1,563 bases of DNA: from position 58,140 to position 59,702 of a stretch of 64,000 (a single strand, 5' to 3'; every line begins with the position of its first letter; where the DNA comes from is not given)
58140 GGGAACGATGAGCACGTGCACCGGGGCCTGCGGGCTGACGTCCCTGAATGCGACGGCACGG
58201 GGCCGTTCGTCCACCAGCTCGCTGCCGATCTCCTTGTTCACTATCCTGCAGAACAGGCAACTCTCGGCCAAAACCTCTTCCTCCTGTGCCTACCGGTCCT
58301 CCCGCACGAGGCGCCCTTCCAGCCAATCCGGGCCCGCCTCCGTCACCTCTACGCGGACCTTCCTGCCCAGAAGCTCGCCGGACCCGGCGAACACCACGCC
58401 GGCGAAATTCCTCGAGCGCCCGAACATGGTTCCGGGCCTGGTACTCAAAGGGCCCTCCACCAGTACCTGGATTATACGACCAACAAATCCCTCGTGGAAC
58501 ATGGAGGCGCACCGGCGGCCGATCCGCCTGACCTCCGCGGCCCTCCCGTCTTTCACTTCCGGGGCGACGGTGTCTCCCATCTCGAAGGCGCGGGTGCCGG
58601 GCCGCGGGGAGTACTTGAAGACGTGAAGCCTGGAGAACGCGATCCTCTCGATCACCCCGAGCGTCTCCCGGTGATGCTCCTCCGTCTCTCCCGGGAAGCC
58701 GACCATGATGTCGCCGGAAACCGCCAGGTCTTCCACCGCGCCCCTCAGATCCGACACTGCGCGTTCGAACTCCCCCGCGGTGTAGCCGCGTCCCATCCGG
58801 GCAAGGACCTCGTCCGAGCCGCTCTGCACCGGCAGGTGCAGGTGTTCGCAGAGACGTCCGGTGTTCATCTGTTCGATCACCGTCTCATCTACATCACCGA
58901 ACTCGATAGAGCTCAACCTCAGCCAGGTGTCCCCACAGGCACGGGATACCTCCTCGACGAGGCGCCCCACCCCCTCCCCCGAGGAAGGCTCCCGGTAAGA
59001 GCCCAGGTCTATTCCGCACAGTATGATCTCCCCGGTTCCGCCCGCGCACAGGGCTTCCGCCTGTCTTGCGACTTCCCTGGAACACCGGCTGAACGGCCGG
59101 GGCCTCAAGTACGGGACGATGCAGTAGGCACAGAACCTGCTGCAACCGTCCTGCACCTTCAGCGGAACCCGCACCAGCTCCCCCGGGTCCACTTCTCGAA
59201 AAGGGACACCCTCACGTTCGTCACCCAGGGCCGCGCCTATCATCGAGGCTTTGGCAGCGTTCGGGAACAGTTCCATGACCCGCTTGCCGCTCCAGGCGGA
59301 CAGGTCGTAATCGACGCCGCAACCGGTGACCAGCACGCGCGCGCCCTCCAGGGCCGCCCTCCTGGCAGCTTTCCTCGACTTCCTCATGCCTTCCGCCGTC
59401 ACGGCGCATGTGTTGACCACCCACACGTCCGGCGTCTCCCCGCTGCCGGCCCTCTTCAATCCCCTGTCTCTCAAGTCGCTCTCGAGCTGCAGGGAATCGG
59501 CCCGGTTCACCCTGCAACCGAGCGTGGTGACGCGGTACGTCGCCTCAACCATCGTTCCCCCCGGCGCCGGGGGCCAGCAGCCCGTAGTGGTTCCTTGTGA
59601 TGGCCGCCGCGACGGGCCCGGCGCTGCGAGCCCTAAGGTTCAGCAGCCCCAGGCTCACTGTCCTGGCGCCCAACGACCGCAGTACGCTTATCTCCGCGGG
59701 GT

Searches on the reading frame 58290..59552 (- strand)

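Call 83: search_protein_families(library=pfam, proteins=[window:58290-59552:-], max_evalue=1e-8)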
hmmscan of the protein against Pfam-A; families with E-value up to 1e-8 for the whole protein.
window:58290-59552:- (420 aa): 2 families
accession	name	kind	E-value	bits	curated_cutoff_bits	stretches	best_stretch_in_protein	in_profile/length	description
PF04055.27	Radical_SAM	-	1.9e-19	70.9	29.5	1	132-298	2-163/166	Radical SAM superfamily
PF00919.26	UPF0004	-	1.1e-14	54.7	27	1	6-81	2-80/98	Uncharacterized protein family UPF0004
